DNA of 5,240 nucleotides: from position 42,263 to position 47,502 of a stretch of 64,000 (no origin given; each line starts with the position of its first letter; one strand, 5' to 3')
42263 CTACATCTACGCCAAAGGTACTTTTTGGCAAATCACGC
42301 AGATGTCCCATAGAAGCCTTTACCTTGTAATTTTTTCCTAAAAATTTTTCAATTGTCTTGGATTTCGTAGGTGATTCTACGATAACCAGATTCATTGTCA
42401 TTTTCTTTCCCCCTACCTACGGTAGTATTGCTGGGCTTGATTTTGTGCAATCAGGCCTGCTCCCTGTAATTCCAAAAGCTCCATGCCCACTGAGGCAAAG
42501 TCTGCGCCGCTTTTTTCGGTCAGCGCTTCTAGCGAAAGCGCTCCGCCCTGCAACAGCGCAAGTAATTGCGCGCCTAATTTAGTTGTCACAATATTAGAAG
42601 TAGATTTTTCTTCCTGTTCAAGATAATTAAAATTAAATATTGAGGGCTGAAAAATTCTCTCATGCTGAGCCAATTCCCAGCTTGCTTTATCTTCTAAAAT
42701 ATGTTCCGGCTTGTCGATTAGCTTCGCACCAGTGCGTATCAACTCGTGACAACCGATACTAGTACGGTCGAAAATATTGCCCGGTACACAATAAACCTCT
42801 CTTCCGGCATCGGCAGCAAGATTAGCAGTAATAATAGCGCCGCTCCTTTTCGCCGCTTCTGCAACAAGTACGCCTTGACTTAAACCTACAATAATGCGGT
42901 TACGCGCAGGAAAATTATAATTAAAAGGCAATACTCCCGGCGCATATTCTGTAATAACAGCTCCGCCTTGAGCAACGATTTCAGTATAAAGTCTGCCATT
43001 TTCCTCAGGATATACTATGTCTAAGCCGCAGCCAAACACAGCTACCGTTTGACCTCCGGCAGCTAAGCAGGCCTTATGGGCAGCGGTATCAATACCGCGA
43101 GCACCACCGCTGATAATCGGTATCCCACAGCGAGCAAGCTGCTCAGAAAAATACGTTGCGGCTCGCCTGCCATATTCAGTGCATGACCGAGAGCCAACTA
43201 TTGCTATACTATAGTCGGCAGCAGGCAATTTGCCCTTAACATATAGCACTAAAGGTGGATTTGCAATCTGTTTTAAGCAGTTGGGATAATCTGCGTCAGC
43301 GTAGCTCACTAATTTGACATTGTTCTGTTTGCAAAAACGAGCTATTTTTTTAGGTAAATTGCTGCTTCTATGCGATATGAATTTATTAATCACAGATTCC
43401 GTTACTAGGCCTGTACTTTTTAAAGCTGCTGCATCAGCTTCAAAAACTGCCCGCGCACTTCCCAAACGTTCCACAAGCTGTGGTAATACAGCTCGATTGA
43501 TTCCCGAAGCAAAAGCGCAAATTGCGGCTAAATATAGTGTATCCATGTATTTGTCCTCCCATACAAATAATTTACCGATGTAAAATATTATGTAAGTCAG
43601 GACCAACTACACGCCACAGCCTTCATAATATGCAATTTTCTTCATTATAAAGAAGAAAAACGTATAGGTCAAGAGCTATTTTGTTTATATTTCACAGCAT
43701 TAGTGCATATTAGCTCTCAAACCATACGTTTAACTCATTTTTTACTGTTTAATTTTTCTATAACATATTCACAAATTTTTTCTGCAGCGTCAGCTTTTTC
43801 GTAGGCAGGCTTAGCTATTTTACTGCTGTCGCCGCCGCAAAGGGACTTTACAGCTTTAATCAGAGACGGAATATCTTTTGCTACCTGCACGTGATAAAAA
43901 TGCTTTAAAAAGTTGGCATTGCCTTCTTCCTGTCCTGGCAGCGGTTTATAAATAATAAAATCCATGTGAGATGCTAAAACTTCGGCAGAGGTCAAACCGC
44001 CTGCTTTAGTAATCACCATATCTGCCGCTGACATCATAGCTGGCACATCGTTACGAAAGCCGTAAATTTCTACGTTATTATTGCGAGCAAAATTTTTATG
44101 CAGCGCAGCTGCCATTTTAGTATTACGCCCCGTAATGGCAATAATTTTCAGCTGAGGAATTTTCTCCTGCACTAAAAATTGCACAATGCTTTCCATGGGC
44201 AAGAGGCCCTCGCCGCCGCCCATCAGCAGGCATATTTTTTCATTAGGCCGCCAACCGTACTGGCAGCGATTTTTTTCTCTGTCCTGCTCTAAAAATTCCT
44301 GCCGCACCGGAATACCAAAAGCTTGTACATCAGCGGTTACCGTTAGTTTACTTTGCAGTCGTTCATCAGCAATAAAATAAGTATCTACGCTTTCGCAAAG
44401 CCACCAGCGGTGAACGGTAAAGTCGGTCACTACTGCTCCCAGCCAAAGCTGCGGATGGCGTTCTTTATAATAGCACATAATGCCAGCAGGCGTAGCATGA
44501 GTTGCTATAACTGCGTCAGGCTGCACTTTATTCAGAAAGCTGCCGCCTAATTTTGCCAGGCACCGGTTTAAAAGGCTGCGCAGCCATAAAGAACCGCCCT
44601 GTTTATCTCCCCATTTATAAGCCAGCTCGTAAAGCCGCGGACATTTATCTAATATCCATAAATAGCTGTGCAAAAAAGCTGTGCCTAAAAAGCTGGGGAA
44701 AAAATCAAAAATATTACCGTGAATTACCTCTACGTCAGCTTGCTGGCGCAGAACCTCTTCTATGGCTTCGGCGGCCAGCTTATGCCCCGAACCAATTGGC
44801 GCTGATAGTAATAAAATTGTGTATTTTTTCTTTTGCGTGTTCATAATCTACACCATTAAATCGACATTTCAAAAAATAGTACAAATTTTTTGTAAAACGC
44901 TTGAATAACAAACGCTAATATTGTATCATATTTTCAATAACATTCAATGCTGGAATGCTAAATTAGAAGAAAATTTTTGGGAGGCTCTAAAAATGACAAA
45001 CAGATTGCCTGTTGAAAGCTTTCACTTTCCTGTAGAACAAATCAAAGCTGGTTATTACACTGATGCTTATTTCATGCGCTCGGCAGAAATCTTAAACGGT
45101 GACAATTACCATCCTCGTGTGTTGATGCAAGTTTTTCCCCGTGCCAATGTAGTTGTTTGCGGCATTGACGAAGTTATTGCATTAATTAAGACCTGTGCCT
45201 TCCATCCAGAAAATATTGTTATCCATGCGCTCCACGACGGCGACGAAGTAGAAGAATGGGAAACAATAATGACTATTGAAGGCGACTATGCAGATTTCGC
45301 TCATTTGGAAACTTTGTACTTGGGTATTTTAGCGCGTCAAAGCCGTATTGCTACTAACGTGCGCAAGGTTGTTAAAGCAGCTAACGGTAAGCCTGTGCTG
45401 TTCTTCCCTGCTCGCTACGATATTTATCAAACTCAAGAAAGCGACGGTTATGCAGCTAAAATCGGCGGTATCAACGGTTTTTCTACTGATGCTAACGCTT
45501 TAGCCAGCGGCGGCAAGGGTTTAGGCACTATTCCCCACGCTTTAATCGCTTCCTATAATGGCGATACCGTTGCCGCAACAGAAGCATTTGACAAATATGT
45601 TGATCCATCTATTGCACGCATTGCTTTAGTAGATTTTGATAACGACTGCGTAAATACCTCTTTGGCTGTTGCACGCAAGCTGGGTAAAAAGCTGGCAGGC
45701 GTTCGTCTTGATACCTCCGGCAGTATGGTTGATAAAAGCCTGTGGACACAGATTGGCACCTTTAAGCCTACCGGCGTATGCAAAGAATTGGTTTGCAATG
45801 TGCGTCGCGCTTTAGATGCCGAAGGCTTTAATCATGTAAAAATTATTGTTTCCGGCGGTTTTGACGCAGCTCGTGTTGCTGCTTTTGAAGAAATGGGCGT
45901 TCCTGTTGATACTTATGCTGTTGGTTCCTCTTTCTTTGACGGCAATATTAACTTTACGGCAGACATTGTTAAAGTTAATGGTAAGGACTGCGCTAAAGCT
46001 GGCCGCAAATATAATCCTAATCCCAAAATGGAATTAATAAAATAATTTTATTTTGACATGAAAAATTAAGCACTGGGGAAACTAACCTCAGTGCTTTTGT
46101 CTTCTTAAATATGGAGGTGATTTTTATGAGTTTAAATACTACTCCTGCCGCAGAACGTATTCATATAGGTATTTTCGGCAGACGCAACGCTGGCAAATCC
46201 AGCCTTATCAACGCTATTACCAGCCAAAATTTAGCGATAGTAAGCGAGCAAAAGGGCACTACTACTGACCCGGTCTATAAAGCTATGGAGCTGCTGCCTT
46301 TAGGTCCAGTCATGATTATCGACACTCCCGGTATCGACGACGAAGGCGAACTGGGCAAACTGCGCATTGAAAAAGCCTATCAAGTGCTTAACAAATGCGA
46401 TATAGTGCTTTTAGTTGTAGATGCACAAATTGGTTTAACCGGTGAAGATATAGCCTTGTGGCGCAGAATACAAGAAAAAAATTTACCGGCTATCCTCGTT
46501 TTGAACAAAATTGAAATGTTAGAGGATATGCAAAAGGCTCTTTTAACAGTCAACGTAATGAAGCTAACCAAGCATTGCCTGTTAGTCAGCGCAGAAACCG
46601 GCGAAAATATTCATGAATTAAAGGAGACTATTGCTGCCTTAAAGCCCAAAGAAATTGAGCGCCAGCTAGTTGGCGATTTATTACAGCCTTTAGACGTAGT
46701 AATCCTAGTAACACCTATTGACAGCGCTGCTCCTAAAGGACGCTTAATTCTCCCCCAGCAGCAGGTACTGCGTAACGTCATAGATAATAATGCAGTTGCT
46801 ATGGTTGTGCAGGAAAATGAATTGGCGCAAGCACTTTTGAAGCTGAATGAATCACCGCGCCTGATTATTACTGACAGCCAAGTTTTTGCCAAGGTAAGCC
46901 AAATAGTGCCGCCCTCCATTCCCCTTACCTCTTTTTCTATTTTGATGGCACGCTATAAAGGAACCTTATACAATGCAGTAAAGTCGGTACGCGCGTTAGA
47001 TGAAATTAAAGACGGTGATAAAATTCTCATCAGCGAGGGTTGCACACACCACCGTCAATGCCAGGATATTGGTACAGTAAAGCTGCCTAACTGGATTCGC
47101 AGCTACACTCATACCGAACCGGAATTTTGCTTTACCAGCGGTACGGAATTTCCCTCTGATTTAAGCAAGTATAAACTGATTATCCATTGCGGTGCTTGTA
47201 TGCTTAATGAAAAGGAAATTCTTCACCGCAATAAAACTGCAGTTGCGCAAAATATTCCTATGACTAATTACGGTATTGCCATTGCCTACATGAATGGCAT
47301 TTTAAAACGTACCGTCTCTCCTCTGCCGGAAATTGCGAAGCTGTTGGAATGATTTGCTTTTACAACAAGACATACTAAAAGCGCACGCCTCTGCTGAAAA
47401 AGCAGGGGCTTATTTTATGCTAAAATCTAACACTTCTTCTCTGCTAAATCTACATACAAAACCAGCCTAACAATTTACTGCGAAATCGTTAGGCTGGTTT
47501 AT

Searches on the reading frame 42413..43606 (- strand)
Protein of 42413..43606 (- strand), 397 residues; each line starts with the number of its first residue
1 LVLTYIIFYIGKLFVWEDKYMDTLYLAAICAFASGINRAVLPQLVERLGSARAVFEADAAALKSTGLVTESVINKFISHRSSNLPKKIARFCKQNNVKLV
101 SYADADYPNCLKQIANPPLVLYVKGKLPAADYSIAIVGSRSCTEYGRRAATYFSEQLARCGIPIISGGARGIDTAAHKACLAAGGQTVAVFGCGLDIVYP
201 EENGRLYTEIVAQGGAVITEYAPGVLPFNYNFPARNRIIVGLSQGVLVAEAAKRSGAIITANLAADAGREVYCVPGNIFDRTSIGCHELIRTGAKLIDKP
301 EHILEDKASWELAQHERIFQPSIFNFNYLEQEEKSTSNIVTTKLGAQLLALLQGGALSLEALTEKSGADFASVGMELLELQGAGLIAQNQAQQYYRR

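Call 72: search_protein_families(library=pfam, proteins=[window:42413-43606:-], max_evalue=0.00001)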
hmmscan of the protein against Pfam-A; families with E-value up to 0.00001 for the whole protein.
window:42413-43606:- (397 aa): 1 family
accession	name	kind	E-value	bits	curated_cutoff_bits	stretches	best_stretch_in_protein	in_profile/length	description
PF02481.21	DNA_processg_A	-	3.8e-79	265.2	29.6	1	92-298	2-211/212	DNA recombination-mediator protein A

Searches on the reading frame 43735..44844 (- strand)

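Call 72: search_protein_families(library=pfam, proteins=[window:43735-44844:-], max_evalue=0.00001)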
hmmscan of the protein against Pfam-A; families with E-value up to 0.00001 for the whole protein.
window:43735-44844:- (369 aa): 2 families
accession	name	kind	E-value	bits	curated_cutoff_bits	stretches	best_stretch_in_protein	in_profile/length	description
PF06925.17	MGDG_synth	-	4.1e-19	69.7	25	1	21-180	1-169/169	Monogalactosyldiacylglycerol (MGDG) synthase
PF04101.22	Glyco_tran_28_C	-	1.6e-08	35.2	22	1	219-304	16-101/166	Glycosyltransferase family 28 C-terminal domain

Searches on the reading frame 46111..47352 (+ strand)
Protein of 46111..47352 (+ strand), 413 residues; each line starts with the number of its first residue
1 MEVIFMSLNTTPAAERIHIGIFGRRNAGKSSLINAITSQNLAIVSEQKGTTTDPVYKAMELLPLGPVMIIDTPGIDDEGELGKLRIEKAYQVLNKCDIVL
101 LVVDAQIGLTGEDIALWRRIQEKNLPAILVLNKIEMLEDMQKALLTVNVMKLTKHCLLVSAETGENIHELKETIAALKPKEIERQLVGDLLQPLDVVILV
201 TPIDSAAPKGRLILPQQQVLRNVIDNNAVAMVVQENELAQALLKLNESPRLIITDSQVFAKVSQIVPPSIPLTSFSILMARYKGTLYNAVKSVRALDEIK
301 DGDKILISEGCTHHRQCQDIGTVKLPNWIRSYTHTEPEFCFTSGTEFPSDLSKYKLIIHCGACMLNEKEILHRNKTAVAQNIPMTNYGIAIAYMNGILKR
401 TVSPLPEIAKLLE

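Call 73: search_protein_families(library=pfam, proteins=[window:46111-47352:+], max_evalue=0.00001)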
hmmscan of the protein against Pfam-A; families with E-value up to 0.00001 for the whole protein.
window:46111-47352:+ (413 aa): 7 families
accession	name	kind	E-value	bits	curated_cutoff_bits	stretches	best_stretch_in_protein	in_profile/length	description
PF18133.7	HydF_tetramer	-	2.4e-47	160.1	22.6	1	289-404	3-118/118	Hydrogen maturase F tetramerization domain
PF18128.7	HydF_dimer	-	1.1e-40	138.1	23.4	1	186-284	1-99/99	Hydrogen maturase F dimerization domain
PF01926.29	MMR_HSR1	-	1.8e-25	89.7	21.9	1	18-133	1-113/113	50S ribosome-binding GTPase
PF00009.33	GTP_EFTU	-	5.9e-12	46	26.5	1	68-177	72-185/188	Elongation factor Tu GTP binding domain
PF02421.24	FeoB_N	-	9.2e-12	45.2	27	1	18-174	2-156/156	Ferrous iron transport protein B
PF00350.29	Dynamin_N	-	2.5e-11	44.4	27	0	66-134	102-168/168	Dynamin family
PF03193.22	RsgA_GTPase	-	4.3e-09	36.9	30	0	21-76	111-169/174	RsgA GTPase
